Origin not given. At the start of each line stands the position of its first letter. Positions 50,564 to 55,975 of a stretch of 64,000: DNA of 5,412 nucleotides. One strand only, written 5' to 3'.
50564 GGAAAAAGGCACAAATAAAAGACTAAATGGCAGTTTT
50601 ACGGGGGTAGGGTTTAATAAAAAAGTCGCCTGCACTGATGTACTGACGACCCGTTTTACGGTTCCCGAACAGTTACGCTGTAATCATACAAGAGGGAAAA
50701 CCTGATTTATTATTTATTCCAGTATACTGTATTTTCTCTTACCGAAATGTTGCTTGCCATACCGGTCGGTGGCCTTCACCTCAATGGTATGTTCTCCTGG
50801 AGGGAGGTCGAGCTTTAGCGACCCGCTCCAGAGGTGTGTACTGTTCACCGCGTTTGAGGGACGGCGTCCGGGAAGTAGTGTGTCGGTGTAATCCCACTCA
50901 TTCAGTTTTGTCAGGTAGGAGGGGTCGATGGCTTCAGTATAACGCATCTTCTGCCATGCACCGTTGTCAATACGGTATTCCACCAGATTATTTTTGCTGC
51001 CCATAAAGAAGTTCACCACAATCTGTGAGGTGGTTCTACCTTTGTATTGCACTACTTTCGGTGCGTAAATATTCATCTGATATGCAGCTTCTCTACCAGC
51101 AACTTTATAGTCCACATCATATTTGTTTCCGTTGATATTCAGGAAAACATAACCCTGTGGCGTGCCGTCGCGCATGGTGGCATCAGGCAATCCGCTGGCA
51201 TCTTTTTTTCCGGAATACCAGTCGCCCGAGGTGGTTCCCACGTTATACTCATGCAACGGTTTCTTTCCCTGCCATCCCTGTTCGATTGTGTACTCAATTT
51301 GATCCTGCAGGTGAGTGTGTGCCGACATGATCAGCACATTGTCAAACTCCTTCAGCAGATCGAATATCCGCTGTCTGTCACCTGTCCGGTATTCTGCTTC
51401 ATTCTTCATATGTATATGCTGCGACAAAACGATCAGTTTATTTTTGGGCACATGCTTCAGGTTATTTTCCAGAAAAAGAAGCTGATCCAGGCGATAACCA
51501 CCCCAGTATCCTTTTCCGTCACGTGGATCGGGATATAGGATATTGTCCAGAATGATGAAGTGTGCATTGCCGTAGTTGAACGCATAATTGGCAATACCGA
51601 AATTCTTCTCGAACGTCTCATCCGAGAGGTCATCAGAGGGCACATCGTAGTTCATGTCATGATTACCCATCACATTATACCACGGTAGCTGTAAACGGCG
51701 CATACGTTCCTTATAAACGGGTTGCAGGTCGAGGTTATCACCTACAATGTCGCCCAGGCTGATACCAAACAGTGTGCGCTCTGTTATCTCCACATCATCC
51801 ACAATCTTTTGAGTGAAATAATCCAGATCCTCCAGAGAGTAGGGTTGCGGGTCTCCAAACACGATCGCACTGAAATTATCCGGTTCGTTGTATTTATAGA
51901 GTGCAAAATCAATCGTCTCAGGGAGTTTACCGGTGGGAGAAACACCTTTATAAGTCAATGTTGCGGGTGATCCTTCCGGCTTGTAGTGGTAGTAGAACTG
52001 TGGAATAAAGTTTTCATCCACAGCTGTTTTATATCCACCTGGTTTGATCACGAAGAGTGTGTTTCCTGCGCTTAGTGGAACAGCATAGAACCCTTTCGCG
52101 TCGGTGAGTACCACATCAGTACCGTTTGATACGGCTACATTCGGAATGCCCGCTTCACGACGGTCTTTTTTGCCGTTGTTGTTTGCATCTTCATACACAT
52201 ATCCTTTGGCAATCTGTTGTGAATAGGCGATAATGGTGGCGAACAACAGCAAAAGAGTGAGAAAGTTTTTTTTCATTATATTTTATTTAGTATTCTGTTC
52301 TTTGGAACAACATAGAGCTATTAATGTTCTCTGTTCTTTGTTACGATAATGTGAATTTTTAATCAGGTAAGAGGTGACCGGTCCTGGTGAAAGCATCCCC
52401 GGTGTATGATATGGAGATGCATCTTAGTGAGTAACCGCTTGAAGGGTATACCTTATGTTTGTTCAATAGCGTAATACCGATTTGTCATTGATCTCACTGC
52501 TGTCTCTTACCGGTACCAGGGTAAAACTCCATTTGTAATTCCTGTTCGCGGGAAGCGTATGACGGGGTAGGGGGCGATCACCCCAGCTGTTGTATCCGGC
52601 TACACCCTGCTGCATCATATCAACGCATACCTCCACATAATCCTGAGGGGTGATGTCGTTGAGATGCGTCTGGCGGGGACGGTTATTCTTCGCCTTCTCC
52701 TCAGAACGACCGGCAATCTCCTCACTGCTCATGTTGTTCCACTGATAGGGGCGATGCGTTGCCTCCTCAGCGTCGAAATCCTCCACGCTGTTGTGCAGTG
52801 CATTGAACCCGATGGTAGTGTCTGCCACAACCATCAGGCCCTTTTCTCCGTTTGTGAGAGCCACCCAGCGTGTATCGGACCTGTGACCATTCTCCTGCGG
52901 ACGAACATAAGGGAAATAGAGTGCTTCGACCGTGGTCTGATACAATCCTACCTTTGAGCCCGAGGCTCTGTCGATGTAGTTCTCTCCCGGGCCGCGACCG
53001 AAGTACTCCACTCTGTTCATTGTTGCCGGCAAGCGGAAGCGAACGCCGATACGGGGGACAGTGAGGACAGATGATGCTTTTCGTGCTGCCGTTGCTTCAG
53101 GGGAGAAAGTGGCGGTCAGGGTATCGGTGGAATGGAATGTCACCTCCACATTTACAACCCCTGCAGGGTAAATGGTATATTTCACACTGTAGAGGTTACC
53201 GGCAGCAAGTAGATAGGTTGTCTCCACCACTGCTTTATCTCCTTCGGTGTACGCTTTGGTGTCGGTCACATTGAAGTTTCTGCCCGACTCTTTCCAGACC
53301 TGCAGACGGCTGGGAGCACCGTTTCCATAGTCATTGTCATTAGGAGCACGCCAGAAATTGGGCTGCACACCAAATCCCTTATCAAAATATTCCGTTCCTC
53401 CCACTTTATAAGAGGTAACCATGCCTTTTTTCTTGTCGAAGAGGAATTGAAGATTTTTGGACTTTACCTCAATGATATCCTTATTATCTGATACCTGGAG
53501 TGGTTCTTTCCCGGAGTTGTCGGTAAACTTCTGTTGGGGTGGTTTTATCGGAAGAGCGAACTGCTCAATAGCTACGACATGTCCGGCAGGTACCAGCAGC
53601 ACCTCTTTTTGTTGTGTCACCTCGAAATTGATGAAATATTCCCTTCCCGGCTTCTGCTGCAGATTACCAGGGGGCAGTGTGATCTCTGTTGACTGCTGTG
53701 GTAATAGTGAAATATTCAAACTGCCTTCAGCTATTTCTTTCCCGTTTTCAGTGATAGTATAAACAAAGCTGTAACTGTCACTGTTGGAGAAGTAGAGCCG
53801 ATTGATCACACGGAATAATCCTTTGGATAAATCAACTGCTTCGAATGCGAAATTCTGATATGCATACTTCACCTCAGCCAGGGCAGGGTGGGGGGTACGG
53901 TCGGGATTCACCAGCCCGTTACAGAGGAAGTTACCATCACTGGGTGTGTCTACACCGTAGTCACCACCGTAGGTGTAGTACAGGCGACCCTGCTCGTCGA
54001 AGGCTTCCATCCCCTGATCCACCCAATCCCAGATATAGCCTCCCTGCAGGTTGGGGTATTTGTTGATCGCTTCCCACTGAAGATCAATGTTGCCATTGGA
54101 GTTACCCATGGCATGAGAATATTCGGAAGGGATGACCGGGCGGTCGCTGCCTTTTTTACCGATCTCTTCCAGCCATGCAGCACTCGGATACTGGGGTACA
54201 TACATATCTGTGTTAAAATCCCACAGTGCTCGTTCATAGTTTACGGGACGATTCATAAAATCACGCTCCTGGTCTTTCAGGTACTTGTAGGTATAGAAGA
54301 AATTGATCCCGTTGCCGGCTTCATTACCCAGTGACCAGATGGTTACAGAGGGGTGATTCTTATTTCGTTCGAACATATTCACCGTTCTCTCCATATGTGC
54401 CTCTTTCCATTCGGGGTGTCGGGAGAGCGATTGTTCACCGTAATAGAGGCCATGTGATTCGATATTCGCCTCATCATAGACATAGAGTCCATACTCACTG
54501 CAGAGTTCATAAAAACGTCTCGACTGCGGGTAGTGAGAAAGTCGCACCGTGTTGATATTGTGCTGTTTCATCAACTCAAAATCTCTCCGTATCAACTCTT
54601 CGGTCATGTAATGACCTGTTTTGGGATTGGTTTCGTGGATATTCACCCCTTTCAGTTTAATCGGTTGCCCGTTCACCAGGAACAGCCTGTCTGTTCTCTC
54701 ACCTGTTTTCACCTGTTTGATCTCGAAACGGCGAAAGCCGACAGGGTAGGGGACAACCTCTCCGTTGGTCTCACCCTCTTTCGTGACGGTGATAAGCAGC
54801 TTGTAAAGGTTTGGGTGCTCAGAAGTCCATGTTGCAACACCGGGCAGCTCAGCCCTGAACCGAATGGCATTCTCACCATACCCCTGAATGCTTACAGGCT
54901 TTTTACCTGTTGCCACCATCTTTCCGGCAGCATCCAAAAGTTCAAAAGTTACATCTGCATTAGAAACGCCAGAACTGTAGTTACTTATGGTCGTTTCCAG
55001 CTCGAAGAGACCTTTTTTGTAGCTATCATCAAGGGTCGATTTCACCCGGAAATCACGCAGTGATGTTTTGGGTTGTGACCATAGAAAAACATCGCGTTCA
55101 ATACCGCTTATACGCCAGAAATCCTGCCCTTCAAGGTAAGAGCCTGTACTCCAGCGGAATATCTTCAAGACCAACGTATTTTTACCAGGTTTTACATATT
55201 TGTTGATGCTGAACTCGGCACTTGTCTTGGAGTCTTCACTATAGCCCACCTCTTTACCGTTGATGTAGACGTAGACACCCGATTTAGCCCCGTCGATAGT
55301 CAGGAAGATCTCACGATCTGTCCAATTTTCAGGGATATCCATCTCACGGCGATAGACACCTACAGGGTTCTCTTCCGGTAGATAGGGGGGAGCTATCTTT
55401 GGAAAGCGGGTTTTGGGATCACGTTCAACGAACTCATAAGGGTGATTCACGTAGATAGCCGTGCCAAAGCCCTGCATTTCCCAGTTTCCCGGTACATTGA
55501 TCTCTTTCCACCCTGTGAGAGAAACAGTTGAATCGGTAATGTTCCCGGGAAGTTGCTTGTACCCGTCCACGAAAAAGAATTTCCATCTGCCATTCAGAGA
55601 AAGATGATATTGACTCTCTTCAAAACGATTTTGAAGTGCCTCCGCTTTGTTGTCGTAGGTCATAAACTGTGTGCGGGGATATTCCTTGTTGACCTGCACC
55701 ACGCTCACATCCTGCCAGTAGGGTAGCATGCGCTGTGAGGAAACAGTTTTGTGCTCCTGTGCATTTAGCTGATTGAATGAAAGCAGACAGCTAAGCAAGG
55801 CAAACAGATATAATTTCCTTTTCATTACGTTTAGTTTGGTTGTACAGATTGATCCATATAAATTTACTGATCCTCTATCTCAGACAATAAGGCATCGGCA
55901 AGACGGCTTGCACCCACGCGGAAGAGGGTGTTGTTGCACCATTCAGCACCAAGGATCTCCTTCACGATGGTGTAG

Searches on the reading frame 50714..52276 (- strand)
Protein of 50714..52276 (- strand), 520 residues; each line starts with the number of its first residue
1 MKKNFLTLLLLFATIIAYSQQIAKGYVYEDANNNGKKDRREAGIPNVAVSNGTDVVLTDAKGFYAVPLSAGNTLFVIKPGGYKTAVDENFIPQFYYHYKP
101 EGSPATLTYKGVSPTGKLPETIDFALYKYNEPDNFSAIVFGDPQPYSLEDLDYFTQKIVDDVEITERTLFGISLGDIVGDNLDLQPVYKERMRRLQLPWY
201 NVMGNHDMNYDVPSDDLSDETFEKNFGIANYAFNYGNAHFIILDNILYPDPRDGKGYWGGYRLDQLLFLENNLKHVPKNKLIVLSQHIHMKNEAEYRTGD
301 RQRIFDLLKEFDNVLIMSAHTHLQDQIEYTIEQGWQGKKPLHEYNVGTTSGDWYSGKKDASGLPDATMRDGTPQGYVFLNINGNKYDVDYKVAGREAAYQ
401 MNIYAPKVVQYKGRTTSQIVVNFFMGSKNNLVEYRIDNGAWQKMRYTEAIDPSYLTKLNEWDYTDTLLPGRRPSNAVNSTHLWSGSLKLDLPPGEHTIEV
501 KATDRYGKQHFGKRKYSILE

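Call 45: search_protein_families(library=pfam, proteins=[window:50714-52276:-], max_evalue=0.001)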
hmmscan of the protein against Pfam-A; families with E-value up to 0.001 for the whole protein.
window:50714-52276:- (520 aa): 4 families
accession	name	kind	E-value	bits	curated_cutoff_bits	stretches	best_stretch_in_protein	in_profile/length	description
PF16370.11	MetallophosC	-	9.3e-53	179.2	29.7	1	343-509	1-167/168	C terminal of Calcineurin-like phosphoesterase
PF16371.11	MetallophosN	-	1.5e-12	47.9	35.6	1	39-100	5-67/77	N terminal of Calcineurin-like phosphoesterase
PF00149.33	Metallophos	-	6.7e-09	36.9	21.5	1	138-322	4-189/191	Calcineurin-like phosphoesterase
PF17210.9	SdrD_B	-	3.6e-05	24.3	29.7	1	26-83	6-71/112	SdrD B-like domain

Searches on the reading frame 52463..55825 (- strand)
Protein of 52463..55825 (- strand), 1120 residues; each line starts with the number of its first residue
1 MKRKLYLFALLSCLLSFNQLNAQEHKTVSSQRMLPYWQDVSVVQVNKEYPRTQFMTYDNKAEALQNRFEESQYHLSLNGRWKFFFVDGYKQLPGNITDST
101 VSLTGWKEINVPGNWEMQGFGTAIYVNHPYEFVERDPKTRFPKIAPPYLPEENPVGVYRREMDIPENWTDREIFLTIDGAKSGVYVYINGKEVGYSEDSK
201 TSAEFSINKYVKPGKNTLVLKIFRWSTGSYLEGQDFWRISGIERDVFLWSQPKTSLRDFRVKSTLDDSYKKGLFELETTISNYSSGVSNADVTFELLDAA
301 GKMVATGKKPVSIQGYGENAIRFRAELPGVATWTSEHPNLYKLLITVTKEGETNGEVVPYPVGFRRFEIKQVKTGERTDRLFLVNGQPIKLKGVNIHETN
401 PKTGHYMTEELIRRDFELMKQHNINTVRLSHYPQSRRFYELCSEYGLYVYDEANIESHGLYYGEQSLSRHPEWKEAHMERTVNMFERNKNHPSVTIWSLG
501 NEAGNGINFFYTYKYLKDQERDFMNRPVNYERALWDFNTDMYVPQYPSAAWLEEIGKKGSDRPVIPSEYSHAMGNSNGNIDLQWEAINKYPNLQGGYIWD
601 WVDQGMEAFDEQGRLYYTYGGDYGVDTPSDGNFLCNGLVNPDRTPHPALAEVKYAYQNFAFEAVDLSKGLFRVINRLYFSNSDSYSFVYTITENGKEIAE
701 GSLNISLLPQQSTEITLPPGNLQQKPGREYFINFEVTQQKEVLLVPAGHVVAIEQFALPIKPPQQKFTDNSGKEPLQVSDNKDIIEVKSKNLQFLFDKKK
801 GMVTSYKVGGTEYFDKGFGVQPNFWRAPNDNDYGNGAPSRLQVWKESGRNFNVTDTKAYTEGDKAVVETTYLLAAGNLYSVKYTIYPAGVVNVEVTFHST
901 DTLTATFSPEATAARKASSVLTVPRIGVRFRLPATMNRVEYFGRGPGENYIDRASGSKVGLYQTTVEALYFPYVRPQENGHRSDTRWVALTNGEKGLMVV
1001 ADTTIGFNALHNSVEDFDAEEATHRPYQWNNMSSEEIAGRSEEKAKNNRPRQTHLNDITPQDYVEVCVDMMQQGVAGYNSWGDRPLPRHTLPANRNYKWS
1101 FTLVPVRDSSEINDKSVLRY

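Call 88: search_protein_families(library=pfam, proteins=[window:52463-55825:-], max_evalue=0.001)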
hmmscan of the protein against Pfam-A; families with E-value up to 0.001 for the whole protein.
window:52463-55825:- (1120 aa): 7 families
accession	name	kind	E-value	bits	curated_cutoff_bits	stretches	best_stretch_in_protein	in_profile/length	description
PF02836.23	Glyco_hydro_2_C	-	2.7e-83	280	21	1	378-660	4-301/302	Glycosyl hydrolases family 2, TIM barrel domain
PF02929.23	Bgal_small_N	-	7.3e-68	229.4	25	1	789-1103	2-248/248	Beta galactosidase small chain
PF02837.24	Glyco_hydro_2_N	-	1.9e-35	122.7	28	1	76-252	3-169/169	Glycosyl hydrolases family 2, sugar binding domain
PF16353.11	LacZ_4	-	2.1e-22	79.6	27.3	1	671-759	1-87/87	Beta-galactosidase, domain 4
PF00703.27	Glyco_hydro_2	-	4.2e-14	53.7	23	1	255-365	2-109/109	Glycosyl hydrolases family 2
PF22666.2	Glyco_hydro_2_N2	-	9e-06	26.3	27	1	157-222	51-117/167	Glycosyl hydrolase 2 galactose-binding domain-like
PF13364.12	BetaGal_ABD2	-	0.00063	20.9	23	0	143-228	25-110/112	Beta-galactosidase second all-beta domain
